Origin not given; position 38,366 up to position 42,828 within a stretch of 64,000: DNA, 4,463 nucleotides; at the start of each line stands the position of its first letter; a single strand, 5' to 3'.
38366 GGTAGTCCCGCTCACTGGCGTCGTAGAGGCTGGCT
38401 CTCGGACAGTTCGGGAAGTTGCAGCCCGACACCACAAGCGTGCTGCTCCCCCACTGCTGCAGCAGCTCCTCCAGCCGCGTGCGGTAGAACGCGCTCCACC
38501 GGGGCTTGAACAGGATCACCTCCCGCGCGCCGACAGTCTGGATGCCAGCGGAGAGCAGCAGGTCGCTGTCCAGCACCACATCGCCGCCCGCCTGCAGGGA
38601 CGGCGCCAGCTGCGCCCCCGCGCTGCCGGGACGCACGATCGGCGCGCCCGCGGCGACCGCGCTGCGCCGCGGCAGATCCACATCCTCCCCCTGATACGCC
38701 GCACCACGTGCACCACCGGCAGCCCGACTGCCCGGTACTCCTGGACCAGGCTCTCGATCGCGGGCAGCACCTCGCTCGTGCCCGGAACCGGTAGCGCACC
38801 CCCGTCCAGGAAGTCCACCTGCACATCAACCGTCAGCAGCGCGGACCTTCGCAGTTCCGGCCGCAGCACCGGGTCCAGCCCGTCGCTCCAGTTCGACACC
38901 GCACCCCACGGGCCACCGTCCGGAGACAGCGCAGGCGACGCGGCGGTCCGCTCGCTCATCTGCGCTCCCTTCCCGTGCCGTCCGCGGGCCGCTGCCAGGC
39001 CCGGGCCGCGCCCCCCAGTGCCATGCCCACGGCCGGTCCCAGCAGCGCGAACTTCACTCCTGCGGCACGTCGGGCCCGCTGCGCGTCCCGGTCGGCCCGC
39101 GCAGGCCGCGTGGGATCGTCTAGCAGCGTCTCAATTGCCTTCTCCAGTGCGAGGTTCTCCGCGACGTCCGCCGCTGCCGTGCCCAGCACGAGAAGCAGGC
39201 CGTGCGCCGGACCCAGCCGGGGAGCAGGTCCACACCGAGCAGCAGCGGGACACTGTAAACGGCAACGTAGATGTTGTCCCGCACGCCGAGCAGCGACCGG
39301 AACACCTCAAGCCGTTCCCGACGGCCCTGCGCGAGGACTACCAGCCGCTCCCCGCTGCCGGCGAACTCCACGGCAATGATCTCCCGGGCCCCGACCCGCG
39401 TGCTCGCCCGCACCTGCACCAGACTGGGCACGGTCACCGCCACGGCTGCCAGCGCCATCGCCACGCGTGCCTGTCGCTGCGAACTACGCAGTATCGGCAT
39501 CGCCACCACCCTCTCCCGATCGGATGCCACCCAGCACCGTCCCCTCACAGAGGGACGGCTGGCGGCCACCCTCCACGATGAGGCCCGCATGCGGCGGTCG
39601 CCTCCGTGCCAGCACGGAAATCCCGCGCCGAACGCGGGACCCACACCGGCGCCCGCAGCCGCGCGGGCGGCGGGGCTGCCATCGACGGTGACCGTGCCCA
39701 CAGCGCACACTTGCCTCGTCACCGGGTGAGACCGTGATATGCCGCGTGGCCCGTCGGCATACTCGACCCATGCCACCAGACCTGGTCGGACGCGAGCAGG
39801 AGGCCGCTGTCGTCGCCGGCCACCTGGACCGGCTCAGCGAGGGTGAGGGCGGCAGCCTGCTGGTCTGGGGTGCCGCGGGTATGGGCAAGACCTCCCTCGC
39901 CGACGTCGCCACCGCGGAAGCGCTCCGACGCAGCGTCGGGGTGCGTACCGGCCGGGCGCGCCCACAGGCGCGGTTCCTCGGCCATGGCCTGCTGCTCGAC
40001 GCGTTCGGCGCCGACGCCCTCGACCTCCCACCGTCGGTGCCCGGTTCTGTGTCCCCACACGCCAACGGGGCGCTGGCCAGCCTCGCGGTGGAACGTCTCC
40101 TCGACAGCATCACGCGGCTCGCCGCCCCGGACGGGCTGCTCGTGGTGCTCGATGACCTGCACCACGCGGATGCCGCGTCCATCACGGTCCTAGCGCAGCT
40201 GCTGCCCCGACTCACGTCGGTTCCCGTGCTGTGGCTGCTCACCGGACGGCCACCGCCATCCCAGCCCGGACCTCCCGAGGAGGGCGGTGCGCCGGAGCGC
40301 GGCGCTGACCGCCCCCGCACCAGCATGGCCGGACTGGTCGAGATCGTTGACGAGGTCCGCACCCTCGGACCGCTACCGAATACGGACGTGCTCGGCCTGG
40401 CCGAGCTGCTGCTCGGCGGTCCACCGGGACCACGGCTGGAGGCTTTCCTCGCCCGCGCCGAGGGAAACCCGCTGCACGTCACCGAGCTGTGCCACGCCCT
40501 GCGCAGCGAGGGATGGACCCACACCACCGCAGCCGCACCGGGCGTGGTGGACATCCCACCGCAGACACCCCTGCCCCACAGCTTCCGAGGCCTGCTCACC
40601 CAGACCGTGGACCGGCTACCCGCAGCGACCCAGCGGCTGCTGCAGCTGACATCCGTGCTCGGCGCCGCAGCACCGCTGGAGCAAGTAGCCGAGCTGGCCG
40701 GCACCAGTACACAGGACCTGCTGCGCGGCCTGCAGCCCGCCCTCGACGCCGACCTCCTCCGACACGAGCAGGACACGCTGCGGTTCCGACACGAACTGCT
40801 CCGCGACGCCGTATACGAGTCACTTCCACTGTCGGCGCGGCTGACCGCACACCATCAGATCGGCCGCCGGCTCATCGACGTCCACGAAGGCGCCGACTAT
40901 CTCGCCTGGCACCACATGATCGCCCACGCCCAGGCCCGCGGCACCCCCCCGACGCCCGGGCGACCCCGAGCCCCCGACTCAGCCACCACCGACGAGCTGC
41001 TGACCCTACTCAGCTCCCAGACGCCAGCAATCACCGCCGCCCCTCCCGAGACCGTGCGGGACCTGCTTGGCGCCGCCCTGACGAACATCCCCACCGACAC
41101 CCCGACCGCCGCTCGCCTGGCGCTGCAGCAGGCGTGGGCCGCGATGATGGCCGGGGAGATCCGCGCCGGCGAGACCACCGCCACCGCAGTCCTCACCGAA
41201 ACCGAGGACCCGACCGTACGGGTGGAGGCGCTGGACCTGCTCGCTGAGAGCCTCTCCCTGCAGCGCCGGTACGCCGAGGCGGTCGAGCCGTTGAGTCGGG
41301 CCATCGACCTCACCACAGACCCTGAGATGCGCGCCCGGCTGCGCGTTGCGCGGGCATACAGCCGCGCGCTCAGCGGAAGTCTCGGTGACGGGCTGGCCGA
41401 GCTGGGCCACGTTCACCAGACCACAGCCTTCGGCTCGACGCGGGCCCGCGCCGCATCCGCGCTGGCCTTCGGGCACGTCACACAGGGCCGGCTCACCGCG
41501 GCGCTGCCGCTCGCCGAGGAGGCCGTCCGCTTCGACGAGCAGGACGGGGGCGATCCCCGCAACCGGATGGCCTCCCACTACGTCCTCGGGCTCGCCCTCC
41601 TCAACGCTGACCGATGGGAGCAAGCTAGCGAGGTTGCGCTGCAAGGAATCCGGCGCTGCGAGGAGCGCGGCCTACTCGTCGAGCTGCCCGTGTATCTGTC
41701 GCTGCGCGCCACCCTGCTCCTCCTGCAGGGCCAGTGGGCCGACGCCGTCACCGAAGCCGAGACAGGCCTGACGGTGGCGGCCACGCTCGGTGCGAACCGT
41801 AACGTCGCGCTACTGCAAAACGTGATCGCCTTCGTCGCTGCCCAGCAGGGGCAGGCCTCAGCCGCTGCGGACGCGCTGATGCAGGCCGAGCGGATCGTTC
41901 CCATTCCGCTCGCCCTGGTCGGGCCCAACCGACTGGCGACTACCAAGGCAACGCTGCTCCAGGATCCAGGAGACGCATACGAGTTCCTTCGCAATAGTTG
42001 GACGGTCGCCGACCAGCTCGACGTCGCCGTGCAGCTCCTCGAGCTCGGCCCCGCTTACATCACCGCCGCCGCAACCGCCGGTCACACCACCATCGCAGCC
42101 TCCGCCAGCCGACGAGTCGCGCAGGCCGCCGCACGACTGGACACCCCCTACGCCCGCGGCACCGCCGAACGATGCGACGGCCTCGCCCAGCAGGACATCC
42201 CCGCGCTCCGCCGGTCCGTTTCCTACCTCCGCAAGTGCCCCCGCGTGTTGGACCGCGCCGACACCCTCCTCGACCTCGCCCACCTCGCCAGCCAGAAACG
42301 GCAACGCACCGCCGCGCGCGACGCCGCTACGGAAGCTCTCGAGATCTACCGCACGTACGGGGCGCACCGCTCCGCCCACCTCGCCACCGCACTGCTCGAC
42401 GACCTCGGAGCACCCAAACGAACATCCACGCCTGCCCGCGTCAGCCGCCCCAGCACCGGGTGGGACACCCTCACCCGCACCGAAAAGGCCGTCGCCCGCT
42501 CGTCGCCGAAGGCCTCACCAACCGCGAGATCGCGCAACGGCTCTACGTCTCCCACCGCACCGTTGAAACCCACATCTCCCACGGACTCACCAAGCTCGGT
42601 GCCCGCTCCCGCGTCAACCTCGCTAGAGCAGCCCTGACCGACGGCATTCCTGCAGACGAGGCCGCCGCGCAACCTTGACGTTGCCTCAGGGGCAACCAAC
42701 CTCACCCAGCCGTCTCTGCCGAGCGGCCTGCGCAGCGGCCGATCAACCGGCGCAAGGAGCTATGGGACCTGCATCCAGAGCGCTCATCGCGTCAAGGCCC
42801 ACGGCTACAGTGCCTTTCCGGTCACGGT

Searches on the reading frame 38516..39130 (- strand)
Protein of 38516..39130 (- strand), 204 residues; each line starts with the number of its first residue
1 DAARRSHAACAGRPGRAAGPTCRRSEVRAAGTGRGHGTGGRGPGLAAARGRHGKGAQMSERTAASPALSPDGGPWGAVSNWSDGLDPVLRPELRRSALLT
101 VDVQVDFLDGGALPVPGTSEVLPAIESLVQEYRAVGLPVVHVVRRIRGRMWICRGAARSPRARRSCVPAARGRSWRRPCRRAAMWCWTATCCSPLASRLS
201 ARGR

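Call 47: search_protein_families(library=pfam, proteins=[window:38516-39130:-], max_evalue=0.01)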
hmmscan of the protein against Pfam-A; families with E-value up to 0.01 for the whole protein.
window:38516-39130:- (204 aa): 1 family
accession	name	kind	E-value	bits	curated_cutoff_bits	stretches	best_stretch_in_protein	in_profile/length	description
PF00857.26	Isochorismatase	-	1.1e-07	32.6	27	1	96-153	1-58/175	Isochorismatase domain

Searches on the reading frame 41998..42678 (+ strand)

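Call 60: search_protein_families(library=pfam, proteins=[window:41998-42678:+], max_evalue=0.01)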
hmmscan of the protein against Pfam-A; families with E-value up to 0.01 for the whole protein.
window:41998-42678:+ (226 aa): 5 families
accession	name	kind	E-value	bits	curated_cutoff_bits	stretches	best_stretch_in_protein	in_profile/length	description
PF00196.25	GerE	-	1.1e-12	47.8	23.5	1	168-212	13-57/57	Bacterial regulatory proteins, luxR family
PF08281.18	Sigma70_r4_2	-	8.7e-06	25.7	25.7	1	170-200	24-54/54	Sigma-70, region 4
PF13936.12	HTH_38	-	0.00058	20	27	1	168-194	16-42/44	Helix-turn-helix domain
PF04545.22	Sigma70_r4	-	0.0076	16.2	24.1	0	171-200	19-48/50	Sigma-70, region 4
PF13384.12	HTH_23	-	0.0094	16.2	24.6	1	168-190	13-35/50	Homeodomain-like domain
